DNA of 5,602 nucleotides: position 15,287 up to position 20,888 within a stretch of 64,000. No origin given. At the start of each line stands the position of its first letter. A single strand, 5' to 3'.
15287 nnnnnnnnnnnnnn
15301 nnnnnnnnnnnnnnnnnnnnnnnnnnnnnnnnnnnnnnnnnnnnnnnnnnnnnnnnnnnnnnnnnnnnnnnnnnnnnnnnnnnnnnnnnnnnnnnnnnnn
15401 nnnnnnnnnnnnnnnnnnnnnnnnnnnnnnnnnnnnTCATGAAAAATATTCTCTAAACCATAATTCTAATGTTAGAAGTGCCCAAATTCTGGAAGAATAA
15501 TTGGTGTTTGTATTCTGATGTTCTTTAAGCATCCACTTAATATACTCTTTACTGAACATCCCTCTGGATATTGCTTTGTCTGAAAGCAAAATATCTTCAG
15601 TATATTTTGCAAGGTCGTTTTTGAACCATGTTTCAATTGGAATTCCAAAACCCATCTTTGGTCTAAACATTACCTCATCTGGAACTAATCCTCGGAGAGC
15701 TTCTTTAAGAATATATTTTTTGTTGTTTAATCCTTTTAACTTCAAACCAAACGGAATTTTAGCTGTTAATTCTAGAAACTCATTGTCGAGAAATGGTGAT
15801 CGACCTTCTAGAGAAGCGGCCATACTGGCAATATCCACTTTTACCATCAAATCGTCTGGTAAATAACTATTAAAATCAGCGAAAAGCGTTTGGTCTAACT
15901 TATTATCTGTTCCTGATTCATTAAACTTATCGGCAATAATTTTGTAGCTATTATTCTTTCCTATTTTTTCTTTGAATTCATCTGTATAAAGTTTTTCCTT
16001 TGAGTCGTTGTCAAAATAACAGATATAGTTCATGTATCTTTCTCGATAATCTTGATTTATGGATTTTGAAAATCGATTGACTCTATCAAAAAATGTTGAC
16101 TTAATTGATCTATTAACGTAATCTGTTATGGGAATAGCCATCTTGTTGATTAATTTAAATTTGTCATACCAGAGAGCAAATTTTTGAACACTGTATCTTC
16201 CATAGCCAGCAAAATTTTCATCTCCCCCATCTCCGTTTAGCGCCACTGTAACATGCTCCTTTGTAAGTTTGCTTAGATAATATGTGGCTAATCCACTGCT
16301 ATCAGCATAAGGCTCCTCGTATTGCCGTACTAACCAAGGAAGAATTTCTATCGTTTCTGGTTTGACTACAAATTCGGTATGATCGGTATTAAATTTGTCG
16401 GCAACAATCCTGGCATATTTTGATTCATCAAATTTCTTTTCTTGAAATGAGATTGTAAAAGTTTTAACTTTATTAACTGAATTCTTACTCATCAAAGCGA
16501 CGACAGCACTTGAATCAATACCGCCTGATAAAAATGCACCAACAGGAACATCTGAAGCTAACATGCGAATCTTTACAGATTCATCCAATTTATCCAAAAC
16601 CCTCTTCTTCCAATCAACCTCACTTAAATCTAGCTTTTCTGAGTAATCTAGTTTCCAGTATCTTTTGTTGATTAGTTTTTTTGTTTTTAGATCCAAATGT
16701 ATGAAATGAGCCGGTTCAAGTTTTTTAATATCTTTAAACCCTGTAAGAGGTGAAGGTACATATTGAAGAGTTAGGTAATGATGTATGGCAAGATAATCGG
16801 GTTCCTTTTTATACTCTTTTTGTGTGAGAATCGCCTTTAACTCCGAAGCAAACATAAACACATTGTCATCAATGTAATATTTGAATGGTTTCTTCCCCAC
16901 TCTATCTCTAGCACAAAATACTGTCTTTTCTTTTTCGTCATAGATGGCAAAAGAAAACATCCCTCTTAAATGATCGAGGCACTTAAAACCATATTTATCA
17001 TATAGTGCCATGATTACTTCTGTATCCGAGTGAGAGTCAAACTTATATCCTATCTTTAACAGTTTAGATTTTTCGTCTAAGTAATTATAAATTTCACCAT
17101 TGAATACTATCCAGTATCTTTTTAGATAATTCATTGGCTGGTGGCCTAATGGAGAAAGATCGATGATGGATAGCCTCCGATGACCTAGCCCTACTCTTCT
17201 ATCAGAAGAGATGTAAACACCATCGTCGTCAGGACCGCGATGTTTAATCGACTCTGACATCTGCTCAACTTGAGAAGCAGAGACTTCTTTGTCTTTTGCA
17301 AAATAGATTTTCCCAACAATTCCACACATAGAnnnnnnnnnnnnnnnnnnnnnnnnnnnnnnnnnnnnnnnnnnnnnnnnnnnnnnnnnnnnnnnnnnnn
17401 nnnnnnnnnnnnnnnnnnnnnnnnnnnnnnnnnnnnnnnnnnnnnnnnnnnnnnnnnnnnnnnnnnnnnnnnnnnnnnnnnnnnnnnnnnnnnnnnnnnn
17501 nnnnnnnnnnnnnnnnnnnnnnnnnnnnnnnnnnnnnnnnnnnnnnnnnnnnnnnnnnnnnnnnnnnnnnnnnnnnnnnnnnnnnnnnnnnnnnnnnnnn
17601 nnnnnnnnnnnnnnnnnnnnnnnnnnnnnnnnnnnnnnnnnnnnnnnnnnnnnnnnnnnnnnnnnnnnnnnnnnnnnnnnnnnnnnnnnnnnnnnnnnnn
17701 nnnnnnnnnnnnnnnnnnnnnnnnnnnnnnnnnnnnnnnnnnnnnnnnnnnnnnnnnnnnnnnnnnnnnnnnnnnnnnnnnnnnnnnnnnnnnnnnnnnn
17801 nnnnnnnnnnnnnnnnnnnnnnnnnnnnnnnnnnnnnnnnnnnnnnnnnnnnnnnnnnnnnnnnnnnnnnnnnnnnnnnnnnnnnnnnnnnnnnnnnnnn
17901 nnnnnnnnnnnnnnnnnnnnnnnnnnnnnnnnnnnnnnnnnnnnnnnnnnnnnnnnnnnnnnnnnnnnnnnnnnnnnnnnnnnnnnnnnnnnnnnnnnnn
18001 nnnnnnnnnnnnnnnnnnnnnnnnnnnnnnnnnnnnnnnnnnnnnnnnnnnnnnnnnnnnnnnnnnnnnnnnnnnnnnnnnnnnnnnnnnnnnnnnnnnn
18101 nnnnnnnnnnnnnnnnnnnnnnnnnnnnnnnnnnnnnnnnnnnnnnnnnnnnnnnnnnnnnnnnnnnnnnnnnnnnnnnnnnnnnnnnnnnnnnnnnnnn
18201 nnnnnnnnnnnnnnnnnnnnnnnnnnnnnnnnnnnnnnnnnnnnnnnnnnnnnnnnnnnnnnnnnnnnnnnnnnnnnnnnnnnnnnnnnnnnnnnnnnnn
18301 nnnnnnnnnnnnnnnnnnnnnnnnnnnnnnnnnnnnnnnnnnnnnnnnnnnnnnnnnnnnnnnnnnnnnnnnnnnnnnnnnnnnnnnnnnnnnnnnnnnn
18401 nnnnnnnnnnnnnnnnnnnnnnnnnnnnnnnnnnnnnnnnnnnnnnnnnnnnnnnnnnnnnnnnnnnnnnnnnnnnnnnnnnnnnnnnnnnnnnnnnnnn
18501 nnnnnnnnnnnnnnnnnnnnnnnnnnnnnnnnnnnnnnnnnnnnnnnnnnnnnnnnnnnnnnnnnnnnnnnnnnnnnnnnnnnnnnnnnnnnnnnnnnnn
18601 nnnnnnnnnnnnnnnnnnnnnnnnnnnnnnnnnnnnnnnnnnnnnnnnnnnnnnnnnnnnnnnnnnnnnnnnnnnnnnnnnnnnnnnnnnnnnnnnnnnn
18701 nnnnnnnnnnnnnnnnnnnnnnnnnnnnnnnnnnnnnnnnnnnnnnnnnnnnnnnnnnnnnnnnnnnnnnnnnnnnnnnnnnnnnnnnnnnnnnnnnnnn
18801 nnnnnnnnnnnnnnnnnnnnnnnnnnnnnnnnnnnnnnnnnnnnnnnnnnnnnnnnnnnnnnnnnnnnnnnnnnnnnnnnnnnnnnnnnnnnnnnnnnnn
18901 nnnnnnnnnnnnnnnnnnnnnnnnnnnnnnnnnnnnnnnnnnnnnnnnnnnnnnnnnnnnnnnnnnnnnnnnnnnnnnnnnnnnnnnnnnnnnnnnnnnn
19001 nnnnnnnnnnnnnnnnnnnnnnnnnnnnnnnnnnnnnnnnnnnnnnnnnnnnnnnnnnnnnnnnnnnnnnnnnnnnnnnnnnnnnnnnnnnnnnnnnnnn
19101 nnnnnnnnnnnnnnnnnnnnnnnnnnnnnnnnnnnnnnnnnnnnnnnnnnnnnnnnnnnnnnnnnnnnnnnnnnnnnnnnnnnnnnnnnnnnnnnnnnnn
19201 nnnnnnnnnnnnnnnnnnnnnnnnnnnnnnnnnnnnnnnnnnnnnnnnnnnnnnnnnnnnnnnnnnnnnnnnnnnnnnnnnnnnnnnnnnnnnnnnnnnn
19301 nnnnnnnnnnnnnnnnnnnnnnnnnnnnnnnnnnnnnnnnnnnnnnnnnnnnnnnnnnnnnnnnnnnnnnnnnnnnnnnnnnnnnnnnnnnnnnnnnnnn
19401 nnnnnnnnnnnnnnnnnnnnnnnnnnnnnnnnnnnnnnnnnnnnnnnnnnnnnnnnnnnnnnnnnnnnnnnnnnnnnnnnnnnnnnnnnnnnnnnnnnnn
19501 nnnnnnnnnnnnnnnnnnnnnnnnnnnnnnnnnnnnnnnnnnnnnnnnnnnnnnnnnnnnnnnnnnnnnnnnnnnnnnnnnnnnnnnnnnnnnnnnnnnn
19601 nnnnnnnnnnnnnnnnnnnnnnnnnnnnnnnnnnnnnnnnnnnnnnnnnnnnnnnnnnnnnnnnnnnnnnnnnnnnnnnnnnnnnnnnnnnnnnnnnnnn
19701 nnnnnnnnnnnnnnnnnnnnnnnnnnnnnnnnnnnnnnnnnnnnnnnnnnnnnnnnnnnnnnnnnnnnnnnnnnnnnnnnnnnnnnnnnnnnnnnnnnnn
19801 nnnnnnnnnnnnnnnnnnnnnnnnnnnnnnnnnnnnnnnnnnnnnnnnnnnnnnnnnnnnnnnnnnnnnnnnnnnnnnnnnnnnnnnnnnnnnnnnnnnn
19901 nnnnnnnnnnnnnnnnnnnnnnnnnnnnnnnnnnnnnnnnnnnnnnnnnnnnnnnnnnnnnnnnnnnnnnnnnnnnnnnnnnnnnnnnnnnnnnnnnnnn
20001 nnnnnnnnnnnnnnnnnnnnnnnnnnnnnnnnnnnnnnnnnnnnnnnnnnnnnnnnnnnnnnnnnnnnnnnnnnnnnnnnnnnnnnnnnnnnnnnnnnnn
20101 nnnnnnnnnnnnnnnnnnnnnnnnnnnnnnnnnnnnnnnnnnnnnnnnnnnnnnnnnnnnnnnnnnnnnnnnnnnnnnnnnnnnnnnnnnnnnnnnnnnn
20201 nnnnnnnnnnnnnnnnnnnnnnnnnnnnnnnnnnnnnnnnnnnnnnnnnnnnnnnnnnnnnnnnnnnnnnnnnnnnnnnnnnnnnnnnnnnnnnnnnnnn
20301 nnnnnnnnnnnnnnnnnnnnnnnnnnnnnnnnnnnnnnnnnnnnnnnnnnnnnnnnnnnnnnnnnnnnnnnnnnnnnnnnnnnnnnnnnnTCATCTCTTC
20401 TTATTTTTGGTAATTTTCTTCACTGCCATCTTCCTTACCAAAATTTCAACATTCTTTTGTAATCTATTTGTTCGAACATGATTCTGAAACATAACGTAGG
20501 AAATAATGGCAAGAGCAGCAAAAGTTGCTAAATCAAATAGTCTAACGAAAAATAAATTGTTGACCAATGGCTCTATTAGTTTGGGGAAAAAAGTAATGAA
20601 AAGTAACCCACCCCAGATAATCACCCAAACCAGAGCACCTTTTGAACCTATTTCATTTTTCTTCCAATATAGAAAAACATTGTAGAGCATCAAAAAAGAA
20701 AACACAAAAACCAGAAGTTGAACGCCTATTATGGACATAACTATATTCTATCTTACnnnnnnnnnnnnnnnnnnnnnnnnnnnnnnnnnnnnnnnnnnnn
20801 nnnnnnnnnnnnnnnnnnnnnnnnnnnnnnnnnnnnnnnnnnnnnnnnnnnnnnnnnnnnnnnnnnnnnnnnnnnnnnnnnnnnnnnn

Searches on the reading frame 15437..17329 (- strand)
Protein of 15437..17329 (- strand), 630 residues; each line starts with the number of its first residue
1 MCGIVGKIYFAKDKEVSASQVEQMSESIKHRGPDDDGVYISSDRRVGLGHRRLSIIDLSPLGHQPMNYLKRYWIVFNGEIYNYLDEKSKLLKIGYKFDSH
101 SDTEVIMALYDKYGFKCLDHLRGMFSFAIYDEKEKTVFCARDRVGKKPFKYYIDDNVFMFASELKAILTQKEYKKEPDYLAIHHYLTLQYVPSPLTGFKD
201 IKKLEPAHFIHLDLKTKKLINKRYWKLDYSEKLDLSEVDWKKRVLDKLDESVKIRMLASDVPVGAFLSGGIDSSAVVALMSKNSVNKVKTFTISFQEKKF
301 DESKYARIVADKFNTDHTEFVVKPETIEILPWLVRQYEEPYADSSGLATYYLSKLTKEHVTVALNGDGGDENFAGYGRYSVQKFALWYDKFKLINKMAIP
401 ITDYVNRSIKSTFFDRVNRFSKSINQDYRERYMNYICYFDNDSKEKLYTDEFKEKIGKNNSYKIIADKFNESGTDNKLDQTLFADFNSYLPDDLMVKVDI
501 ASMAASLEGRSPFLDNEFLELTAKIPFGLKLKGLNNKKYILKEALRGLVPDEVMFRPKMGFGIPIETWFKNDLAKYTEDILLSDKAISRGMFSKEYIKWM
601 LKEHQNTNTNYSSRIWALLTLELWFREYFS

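Call 7: search_protein_families(library=pfam, proteins=[window:15437-17329:-], max_evalue=0.01)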
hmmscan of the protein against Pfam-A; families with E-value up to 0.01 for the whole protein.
window:15437-17329:- (630 aa): 6 families
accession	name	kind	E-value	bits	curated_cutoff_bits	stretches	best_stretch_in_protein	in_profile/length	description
PF00733.27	Asn_synthase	-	1.2e-96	324.9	21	1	244-626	2-354/354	Asparagine synthase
PF13537.11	GATase_7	-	2.3e-42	144.3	25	1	50-168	1-122/123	Glutamine amidotransferase domain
PF13522.11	GATase_6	-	1.3e-39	135.6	27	1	33-163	1-130/130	Glutamine amidotransferase domain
PF12481.13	DUF3700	-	1.9e-05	24.7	27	1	117-167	125-175/228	Aluminium induced protein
PF06508.19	QueC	-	7.5e-05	22.8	22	1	266-322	5-60/210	Queuosine biosynthesis protein QueC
PF02540.23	NAD_synthase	-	0.0017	18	21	1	259-324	19-83/242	NAD synthase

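Call 44: search_protein_families(library=ncbifam, proteins=[window:15437-17329:-], max_evalue=1e-10)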
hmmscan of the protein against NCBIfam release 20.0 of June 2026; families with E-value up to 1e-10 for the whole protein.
window:15437-17329:- (630 aa): 6 families
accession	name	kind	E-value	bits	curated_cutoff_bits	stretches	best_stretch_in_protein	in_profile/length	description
TIGR03108.1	eps_aminotran_1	hypoth_equivalog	5.7e-178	593.5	816.9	1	1-626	1-626/628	XrtA/PEP-CTERM system amidotransferase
TIGR01536.1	asn_synth_AEB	equivalog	2.7e-144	482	267.1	1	2-561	1-517/517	asparagine synthase (glutamine-hydrolyzing)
TIGR03104.1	trio_amidotrans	equivalog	1.9e-138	462.3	570.1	2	1-380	1-384/589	N-acetylglutaminylglutamine amidotransferase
NF006949.0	PRK09431.1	equivalog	1.9e-84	284.2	499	3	1-172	1-170/554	asparagine synthase B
NF033535.1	lass_lactam_cya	exception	4.2e-74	250.3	525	1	1-384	1-386/668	lasso peptide isopeptide bond-forming cyclase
NF033561.1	macrolact_Ik_Al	subfamily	7.3e-12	44.7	300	0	168-371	126-329/561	albusnodin/ikarugamycin family macrolactam cyclase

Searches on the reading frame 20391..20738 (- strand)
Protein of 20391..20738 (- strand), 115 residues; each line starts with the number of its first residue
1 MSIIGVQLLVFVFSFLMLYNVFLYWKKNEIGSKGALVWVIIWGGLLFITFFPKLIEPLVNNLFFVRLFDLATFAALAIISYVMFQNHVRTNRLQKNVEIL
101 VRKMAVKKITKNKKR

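Call 7: search_protein_families(library=pfam, proteins=[window:20391-20738:-], max_evalue=0.01)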
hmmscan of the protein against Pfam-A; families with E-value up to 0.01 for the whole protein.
window:20391-20738:- (115 aa): 1 family
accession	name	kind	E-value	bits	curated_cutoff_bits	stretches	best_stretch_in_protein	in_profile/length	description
PF10066.14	DUF2304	-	3.4e-14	53.4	25.5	1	6-108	2-104/106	Uncharacterized conserved protein (DUF2304)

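Call 16: search_protein_families(library=phrogs, proteins=[window:20391-20738:-], max_evalue=0.001)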
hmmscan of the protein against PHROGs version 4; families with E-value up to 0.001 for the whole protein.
window:20391-20738:- (115 aa): 0 families
